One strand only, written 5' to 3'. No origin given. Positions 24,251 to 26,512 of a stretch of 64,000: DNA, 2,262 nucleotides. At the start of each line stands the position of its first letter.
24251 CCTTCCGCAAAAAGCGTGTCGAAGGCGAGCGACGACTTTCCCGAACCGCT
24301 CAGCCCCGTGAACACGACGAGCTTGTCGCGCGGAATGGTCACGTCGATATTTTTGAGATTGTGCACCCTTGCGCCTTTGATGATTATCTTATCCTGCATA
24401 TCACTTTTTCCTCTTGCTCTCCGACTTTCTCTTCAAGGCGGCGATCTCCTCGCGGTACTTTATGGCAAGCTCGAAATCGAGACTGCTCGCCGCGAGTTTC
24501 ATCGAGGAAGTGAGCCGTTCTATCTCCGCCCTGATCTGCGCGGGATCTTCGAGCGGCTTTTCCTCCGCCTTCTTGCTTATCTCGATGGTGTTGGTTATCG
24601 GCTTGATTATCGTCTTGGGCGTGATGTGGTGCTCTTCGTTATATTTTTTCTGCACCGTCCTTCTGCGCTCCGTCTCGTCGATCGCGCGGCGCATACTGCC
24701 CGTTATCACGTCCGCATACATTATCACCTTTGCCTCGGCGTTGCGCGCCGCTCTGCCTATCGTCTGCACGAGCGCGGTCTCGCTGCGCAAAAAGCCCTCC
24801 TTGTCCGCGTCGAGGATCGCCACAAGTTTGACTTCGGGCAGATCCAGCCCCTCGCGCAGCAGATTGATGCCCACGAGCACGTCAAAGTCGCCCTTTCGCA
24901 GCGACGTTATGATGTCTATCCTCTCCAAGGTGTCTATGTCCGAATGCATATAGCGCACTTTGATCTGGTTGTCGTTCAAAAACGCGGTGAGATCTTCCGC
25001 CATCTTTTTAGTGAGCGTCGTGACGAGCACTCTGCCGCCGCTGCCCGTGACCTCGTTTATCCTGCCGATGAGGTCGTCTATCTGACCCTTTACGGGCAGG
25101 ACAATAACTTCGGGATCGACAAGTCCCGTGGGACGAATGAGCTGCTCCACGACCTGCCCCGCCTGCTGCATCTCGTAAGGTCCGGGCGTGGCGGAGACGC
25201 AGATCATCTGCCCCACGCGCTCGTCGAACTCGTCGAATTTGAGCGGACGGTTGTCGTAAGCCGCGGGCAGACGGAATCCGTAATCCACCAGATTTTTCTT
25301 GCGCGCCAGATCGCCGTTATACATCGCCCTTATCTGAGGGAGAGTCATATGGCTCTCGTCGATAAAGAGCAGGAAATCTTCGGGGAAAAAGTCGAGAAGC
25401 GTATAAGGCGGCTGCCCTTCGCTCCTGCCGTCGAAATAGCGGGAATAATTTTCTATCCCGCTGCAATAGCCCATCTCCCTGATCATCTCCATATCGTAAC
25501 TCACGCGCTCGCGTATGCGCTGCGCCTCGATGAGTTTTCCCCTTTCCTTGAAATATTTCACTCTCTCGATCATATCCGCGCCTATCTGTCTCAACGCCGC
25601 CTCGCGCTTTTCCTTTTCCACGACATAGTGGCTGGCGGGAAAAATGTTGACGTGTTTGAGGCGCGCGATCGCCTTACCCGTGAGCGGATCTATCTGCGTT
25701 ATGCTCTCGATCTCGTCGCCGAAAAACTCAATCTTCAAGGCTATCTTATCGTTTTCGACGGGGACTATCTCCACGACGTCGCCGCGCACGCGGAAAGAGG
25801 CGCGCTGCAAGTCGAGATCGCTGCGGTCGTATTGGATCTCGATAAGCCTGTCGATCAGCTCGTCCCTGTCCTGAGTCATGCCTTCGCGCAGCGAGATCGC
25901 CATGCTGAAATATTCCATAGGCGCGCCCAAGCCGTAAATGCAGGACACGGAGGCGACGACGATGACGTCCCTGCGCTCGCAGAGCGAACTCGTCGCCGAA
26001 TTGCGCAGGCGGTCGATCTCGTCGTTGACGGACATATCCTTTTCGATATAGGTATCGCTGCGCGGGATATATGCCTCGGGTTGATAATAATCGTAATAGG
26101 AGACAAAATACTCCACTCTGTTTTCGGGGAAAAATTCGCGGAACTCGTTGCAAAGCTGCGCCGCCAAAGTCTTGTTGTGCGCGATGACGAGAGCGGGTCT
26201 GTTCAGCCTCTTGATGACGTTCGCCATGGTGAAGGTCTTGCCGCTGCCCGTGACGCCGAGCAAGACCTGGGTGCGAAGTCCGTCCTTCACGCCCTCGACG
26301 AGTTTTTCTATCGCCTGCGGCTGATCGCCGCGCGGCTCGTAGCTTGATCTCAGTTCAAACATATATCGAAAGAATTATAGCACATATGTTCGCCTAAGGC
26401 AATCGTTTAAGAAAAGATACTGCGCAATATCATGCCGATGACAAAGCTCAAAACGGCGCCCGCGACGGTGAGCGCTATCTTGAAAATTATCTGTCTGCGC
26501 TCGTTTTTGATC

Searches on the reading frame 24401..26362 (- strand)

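Call 11: search_protein_families(library=pfam, proteins=[window:24401-26362:-], max_evalue=0.01)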
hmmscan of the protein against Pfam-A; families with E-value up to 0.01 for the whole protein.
window:24401-26362:- (653 aa): 12 families
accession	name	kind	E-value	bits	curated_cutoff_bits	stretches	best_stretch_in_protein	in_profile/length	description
PF17757.6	UvrB_inter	-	1.9e-33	114.9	22.9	1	156-246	1-91/91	UvrB interaction domain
PF12344.14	UvrB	-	1.7e-22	79.4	27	1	548-589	1-42/43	Ultra-violet resistance protein B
PF00271.37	Helicase_C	-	7.4e-21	74.9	23.5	1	438-541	11-109/110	Helicase conserved C-terminal domain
PF04851.21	ResIII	-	2e-14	54.3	22.5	1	8-84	2-83/164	Type III restriction enzyme, res subunit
PF02151.25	UVR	-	3.2e-06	27.1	21.5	1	613-645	3-35/36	UvrB/uvrC motif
PF00270.35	DEAD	-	4.1e-06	27.1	26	1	13-83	3-76/167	DEAD/DEAH box helicase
PF13191.12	AAA_16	-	0.0019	19.2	32.6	1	11-63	5-59/167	AAA ATPase domain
PF13604.12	AAA_30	-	0.0026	18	27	0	14-73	6-65/191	AAA domain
PF18766.7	SWI2_SNF2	-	0.0063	16.6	26.7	0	14-78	2-72/221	SWI2/SNF2 ATPase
PF25199.1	nSTAND_NTPase5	-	0.0073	16.6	34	0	19-70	29-83/145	Novel STAND NTPase 5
PF00225.29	Kinesin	-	0.0096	15.4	29.3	0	17-49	62-95/327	Kinesin motor domain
PF13401.12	AAA_22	-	0.0099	16.6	27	0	33-84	9-64/130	AAA domain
